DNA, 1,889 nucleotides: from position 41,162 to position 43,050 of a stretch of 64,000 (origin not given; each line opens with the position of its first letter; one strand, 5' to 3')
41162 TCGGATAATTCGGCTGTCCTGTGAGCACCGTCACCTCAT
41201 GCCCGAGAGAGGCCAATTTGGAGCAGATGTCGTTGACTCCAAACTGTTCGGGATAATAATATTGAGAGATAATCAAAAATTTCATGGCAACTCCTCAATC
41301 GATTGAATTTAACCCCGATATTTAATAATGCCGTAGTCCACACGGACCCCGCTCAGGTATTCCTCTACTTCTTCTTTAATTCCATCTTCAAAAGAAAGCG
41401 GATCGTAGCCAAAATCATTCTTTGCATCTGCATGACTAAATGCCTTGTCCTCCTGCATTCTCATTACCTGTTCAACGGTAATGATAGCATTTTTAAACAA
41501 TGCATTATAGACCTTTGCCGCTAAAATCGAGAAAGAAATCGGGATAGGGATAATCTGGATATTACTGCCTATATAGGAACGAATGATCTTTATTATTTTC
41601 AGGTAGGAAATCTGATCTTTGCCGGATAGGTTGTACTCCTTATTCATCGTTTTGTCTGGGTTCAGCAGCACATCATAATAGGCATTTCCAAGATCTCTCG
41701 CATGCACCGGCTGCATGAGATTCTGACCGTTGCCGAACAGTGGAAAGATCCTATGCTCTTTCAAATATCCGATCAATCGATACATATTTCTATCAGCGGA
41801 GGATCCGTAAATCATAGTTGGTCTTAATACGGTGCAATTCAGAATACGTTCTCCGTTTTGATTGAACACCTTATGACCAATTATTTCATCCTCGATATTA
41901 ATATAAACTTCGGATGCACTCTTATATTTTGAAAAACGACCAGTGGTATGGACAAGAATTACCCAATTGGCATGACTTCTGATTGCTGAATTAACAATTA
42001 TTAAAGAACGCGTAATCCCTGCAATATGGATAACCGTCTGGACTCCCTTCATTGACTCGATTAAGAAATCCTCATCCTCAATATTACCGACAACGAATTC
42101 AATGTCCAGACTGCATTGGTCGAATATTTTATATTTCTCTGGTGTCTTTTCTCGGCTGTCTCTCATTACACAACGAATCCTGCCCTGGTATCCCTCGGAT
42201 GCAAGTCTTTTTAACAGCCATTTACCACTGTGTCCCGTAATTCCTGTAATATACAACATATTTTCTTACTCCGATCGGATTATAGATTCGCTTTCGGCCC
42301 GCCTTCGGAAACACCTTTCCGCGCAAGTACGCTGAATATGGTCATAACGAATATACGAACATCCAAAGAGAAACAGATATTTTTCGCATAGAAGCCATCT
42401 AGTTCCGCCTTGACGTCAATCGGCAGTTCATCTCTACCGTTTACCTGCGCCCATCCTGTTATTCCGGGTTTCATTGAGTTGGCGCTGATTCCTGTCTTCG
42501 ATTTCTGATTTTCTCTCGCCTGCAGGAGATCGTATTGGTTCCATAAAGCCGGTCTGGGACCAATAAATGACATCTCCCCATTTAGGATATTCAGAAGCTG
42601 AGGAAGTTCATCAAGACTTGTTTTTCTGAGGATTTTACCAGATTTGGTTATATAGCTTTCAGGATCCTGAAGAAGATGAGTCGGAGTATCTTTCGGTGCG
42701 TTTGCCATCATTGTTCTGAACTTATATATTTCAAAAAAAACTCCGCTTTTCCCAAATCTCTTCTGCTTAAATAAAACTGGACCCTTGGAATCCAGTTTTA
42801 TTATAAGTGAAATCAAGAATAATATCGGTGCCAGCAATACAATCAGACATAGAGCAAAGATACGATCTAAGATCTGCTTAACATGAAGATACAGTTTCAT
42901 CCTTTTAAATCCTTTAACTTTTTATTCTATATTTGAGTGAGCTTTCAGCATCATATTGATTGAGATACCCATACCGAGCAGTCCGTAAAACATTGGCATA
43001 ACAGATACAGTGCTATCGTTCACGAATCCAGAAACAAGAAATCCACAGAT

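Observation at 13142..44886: Candidate S-layer protein O-glycosylation island: PglC-type initiator + MsbA/PglK-type ABC exporter + Wzy_C-type ligase, with no Wzx/Wzy/Wzz/LCP/CsaB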

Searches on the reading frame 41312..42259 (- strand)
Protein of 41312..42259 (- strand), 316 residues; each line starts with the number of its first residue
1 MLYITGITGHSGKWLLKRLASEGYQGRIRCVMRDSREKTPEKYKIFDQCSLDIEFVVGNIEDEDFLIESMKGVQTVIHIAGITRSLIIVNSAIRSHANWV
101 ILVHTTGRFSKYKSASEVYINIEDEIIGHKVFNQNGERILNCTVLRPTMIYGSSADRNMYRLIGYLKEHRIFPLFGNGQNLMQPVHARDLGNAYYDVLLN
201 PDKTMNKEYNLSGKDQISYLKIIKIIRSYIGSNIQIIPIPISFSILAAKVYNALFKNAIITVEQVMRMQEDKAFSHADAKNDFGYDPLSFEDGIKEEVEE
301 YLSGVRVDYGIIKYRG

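Call 6: search_protein_families(library=pfam, proteins=[window:41312-42259:-])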
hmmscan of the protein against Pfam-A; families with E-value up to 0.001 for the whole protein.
window:41312-42259:- (316 aa): 5 families
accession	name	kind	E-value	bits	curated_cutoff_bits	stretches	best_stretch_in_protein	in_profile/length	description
PF01370.27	Epimerase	-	1.2e-13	51.5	20.9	2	3-82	2-74/240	NAD dependent epimerase/dehydratase family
PF01073.25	3Beta_HSD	-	1.6e-09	37.6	22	1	4-85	2-79/280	3-beta hydroxysteroid dehydrogenase/isomerase family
PF05368.20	NmrA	-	4.7e-08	33.4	27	1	3-81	6-78/298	NmrA-like family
PF16363.11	GDP_Man_Dehyd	-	8.6e-07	29.1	27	1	4-82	2-85/332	GDP-mannose 4,6 dehydratase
PF07993.18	NAD_binding_4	-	3.7e-05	23.4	20.1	0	4-84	1-100/258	Male sterility protein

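Call 10: search_protein_families(library=ncbifam, proteins=[window:41312-42259:-], max_evalue=0.01)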
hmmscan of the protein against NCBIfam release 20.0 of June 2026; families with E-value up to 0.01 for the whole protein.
window:41312-42259:- (316 aa): 11 families
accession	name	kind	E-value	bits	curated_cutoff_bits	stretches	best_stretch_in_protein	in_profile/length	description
TIGR03466.1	HpnA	hypoth_equivalog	2.1e-13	49.9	367.65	2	3-84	4-76/327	hopanoid-associated sugar epimerase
NF042422.1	oxyalk_red_OleD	equivalog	1.6e-07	31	580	1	128-296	147-323/329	2-alkyl-3-oxoalkanoate reductase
TIGR04180.1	EDH_00030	hypoth_equivalog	2.9e-07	29.9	475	1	3-82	2-80/297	NAD-dependent 4,6-dehydratase LegB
NF041293.1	G6PDh_Azf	equivalog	1.5e-06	27.8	400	1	3-94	6-89/252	NAD-dependent glucose-6-phosphate dehydrogenase Azf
NF042423.1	oxyalk_red_Shew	equivalog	5.8e-06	25.6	580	0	129-295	154-329/331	2-alkyl-3-oxoalkanoate reductase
TIGR01181.1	dTDP_gluc_dehyt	equivalog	1e-05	24.8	365.1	1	161-302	194-312/321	dTDP-glucose 4,6-dehydratase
TIGR03589.1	PseB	equivalog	2e-05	23.7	407.75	1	2-83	7-85/324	UDP-N-acetylglucosamine 4,6-dehydratase (inverting)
NF052578.1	StrlDmthSdmBMthl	equivalog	0.0015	18.4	600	1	4-81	5-73/328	sterol demethylase protein SdmB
TIGR03649.1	ergot_EASG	subfamily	0.0033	17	256.4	1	139-237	129-222/287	ergot alkaloid biosynthesis protein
TIGR04130.1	FnlA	equivalog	0.0061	15.5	730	1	2-82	7-83/337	UDP-N-acetylglucosamine 4,6-dehydratase/5-epimerase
NF005539.0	PRK07201.1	equivalog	0.0074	15.1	549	0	3-82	4-87/657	SDR family oxidoreductase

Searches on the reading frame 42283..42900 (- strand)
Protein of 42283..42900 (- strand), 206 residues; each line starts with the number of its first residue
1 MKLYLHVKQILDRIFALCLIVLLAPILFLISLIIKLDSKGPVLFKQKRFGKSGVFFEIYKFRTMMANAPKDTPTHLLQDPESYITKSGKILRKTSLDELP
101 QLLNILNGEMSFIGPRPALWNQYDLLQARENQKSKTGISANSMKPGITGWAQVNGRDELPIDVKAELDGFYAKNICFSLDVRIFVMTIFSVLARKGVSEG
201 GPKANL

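Call 6: search_protein_families(library=pfam, proteins=[window:42283-42900:-])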
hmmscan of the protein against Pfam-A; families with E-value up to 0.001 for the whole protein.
window:42283-42900:- (206 aa): 1 family
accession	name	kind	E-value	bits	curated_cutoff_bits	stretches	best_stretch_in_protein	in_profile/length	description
PF02397.22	Bac_transf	-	1.7e-59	200.8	27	1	8-192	1-178/179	Bacterial sugar transferase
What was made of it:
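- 42280..42900 (-): Small monotopic phosphoglycosyl transferase, PglC type, 206 aa. Pfam Bac_transf 200.8 bits (call 6).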

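Call 10: search_protein_families(library=ncbifam, proteins=[window:42283-42900:-], max_evalue=0.01)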
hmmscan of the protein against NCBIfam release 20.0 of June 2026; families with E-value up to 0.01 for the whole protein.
window:42283-42900:- (206 aa): 10 families
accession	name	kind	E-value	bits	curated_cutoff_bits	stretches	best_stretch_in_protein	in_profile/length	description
TIGR03025.1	EPS_sugtrans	subfamily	8e-69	233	295.55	1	6-196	256-443/445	exopolysaccharide biosynthesis polyprenyl glycosylphosphotransferase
TIGR03023.1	WcaJ_sugtrans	equivalog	2.1e-62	211.9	410.75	1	6-195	261-450/453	undecaprenyl-phosphate glucose phosphotransferase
TIGR03022.1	WbaP_sugtrans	subfamily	1.6e-53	182.6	403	1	6-196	257-454/456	undecaprenyl-phosphate galactose phosphotransferase WbaP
TIGR03013.1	EpsB_2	subfamily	2e-43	149.1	393.35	1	7-196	254-441/443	TIGR03013 family XrtA/PEP-CTERM system glycosyltransferase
NF052601.1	undeca_RfbP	equivalog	2.1e-41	141.8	330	1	7-193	44-237/244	undecaprenyl-phosphate galactose phosphotransferase family protein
NF007518.0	PRK10124.1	equivalog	7.6e-40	137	684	1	7-194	273-460/464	undecaprenyl-phosphate glucose phosphotransferase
NF050817.1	PolSacchBiosHfsE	equivalog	5e-37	127.7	750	1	7-193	271-461/467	polysaccharide biosynthesis protein HfsE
NF041877.1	EPS_EpsZ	equivalog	3.6e-33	114.9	800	1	6-198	264-459/459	exopolysaccharide biosynthesis polyisoprenyl-phosphate hexose-1-phosphate transferase EpsZ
NF011751.0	PRK15204.1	equivalog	2.3e-27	95.8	907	1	7-196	279-474/476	undecaprenyl-phosphate galactose phosphotransferase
NF045514.1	glycotran_HepC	equivalog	1.9e-26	92.7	140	1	5-118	114-212/220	heterocyst development glycosyltransferase HepC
